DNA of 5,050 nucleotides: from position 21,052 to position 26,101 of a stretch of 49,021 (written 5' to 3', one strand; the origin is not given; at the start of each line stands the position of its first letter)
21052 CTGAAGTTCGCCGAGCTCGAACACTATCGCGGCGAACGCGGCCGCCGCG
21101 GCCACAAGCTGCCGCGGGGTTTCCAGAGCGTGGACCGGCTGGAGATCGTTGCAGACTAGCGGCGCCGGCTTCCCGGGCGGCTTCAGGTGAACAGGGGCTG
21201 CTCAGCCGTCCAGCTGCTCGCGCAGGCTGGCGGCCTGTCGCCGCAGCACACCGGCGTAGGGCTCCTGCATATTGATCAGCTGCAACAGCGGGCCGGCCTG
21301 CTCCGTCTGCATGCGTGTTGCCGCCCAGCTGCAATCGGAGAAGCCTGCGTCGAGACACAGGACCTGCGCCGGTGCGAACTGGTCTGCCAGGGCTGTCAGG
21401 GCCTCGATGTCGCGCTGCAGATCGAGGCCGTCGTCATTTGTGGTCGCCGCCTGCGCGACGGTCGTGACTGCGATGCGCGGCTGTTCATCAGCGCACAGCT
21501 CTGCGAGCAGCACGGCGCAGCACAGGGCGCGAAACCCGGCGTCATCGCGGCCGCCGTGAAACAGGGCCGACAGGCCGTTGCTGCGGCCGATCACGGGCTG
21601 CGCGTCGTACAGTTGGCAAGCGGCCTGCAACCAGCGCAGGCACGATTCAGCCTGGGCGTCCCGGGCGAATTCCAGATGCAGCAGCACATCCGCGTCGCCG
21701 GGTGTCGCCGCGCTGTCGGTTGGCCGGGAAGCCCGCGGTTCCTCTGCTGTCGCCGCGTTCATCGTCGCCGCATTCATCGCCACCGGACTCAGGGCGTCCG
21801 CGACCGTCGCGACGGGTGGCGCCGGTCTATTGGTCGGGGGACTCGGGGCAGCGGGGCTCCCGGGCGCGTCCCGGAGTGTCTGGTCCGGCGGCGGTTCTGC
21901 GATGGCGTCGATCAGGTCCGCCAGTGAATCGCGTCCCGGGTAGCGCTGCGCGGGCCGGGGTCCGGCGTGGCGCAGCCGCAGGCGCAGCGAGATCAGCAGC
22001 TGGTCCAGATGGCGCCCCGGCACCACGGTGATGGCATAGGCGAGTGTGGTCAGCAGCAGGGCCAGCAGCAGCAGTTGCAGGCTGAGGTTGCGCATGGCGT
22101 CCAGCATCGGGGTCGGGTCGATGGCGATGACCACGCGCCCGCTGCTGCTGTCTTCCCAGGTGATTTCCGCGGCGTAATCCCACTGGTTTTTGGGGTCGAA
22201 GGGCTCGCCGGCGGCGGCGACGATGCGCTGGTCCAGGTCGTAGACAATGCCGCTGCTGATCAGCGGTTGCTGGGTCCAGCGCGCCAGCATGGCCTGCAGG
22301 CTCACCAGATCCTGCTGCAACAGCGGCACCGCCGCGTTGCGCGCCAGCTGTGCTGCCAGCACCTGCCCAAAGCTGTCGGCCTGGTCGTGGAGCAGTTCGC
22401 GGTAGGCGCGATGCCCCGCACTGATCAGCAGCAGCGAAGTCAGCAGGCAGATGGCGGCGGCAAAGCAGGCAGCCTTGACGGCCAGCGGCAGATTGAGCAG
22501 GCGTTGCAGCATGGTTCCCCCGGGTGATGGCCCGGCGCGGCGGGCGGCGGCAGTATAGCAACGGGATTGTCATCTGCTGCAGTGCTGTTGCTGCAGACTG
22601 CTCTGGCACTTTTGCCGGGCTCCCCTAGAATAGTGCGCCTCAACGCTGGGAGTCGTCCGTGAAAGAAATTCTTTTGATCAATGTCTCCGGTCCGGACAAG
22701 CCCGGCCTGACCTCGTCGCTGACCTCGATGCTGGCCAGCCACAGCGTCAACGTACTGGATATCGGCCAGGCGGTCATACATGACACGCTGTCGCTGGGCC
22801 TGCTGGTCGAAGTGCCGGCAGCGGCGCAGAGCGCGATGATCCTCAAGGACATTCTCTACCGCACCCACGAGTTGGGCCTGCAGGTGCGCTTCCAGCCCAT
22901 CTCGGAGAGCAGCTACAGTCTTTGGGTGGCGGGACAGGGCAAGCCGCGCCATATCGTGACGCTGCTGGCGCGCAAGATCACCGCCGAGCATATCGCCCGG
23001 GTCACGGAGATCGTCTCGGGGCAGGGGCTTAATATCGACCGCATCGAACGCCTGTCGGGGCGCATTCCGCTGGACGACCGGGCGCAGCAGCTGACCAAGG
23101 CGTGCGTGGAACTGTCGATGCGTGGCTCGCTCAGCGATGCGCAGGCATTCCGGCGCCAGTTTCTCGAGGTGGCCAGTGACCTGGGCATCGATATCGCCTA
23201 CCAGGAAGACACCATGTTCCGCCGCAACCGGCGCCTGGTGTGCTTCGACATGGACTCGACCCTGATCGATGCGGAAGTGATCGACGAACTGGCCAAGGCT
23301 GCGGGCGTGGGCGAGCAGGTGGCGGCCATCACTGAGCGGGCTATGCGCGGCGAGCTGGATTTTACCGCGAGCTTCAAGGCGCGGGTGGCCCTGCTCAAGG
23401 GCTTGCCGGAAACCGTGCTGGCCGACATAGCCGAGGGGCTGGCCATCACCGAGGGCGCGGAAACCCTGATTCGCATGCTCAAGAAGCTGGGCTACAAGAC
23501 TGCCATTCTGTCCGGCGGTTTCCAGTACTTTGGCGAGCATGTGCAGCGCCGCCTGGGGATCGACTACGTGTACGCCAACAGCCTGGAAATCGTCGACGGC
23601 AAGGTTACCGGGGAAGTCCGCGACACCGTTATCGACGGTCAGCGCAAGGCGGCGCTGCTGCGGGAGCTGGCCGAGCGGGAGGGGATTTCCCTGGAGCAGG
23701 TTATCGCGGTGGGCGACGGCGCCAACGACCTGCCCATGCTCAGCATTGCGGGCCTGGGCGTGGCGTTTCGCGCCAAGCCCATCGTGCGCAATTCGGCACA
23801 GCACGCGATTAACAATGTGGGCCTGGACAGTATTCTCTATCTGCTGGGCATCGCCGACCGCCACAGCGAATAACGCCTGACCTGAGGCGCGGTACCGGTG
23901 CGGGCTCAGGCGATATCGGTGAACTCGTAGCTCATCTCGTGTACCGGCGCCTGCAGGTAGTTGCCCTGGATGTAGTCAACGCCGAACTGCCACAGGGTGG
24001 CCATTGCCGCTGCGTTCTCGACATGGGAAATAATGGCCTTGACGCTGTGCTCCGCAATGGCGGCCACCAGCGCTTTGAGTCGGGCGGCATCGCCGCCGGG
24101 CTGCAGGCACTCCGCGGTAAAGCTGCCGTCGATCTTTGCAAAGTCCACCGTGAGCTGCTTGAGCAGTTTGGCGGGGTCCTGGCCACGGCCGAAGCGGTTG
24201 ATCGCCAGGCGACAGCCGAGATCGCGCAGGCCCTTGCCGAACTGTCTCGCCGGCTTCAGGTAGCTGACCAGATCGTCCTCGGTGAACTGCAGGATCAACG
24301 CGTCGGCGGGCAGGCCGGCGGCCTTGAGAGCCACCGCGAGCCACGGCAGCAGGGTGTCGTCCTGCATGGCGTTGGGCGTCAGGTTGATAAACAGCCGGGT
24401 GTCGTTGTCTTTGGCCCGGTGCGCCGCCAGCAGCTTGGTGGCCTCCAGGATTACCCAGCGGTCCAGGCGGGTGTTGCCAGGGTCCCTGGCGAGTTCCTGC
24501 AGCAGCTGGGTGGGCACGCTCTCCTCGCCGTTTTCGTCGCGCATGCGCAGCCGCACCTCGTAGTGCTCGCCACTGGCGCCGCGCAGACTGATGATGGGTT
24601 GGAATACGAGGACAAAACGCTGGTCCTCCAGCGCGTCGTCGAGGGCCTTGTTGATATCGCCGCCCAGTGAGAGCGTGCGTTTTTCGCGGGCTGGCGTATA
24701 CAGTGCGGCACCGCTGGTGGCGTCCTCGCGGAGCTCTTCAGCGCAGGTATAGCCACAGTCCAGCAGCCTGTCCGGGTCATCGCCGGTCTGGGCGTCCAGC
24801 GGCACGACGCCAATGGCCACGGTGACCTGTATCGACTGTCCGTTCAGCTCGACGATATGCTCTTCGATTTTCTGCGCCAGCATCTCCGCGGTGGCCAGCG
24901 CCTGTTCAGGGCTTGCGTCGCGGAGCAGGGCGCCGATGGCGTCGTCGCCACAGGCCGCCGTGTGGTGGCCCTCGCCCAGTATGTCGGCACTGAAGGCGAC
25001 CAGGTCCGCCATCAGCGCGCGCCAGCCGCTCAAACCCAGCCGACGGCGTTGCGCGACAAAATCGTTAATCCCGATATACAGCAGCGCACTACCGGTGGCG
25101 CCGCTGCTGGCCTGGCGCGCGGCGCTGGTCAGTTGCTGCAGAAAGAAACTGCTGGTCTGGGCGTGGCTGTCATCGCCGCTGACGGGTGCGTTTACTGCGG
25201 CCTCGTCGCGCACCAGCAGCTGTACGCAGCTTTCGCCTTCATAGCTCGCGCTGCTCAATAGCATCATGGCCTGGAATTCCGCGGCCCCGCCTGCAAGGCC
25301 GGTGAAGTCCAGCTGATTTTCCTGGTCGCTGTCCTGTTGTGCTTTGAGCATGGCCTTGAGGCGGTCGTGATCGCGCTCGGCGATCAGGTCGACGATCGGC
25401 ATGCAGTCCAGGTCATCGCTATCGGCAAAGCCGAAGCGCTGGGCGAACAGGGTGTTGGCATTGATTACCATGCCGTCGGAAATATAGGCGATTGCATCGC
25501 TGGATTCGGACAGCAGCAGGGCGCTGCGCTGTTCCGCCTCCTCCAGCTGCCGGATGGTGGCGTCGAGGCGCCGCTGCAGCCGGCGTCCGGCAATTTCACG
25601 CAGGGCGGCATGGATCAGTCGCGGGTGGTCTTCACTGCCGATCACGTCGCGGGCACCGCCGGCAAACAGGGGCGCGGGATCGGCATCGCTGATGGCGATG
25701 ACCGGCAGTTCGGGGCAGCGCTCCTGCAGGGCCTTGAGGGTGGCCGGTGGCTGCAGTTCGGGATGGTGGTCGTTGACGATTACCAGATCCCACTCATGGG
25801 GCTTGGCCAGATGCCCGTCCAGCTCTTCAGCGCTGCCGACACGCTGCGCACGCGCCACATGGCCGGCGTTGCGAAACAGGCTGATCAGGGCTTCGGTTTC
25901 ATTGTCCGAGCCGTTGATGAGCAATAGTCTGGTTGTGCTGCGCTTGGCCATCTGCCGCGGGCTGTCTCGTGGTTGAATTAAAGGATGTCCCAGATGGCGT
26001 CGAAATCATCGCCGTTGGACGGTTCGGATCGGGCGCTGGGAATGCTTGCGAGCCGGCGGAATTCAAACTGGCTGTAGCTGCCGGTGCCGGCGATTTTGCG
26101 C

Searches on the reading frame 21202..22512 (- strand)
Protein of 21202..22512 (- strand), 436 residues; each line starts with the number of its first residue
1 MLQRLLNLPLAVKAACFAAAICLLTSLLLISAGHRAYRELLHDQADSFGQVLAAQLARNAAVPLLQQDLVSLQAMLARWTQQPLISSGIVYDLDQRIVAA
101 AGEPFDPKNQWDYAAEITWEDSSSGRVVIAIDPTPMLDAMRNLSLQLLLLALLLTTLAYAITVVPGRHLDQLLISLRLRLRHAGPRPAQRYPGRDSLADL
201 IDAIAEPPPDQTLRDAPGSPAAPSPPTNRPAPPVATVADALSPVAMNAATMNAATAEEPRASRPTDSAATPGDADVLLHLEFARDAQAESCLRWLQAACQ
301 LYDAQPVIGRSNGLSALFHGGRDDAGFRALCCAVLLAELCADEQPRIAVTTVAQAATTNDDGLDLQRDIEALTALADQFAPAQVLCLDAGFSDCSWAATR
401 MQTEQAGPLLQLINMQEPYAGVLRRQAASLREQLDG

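Call 47: search_protein_families(library=pfam, proteins=[window:21202-22512:-], max_evalue=0.01)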
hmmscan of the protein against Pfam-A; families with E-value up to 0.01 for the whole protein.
window:21202-22512:- (436 aa): 1 family
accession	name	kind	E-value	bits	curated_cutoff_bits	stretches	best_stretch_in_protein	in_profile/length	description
PF10144.15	SMP_2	-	0.00052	20.2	28.9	1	12-104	15-105/159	Bacterial virulence factor haemolysin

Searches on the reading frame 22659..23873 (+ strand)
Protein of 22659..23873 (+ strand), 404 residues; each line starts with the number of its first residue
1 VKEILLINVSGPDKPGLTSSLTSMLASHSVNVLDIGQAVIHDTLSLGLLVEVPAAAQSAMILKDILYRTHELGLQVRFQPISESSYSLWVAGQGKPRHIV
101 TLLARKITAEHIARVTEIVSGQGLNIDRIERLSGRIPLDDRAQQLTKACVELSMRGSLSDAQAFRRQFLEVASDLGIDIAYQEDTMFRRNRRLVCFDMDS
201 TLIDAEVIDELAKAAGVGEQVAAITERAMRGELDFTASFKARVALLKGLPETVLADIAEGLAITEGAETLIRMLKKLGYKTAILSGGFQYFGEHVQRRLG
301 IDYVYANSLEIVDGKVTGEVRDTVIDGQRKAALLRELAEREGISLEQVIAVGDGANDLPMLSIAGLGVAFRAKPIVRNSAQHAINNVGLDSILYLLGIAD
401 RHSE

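Call 47: search_protein_families(library=pfam, proteins=[window:22659-23873:+], max_evalue=0.01)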
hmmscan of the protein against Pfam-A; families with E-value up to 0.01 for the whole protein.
window:22659-23873:+ (404 aa): 8 families
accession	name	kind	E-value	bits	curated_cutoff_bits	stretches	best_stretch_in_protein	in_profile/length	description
PF13740.12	ACT_6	-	1.4e-28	99.1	23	1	3-79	1-76/76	ACT domain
PF12710.13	HAD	-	1.9e-27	97.4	27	1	195-361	2-188/189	haloacid dehalogenase-like hydrolase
PF00702.32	Hydrolase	-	1.4e-25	91.3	26.4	1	192-365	2-191/191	haloacid dehalogenase-like hydrolase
PF08282.18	Hydrolase_3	-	8.2e-14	52.4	20.9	1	325-394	183-253/255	haloacid dehalogenase-like hydrolase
PF21086.3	ACT_PSP_2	-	1.8e-08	34.8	24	1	98-181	3-76/77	ACT domain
PF01842.31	ACT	-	5.6e-08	32.9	27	1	7-43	3-39/66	ACT domain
PF06888.18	Put_Phosphatase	-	1.5e-07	31.5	27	0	193-305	2-116/234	Putative Phosphatase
PF13419.12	HAD_2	-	0.00053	20.6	23.8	0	195-359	2-166/178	Haloacid dehalogenase-like hydrolase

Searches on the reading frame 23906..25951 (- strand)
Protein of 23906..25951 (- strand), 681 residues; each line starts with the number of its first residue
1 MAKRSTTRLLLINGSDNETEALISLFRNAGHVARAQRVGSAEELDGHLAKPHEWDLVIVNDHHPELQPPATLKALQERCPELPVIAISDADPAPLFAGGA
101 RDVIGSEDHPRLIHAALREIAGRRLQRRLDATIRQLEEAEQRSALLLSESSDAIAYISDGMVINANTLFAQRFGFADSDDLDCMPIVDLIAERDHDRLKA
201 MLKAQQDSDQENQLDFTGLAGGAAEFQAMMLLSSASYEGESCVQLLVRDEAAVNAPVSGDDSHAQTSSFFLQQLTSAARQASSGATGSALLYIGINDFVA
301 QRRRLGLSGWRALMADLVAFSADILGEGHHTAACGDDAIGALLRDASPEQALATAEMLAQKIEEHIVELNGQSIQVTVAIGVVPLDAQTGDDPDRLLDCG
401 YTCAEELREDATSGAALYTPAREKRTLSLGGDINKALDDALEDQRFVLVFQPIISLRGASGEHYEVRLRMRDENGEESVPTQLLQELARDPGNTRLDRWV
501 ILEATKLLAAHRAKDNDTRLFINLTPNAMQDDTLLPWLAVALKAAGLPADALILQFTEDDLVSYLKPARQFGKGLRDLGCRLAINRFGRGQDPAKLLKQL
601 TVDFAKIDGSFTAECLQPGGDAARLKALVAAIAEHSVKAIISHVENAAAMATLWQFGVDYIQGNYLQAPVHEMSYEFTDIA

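Call 47: search_protein_families(library=pfam, proteins=[window:23906-25951:-], max_evalue=0.01)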
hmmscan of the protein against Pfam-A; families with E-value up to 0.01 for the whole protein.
window:23906-25951:- (681 aa): 3 families
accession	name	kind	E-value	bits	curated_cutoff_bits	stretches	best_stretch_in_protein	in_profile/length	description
PF00563.25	EAL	-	5.5e-52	176.9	31.3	1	435-669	2-236/236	EAL domain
PF00990.26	GGDEF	-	7.3e-07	29.5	23.8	1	269-403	14-150/161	Diguanylate cyclase, GGDEF domain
PF13426.13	PAS_9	-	0.0012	19.6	27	1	152-216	2-67/103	PAS domain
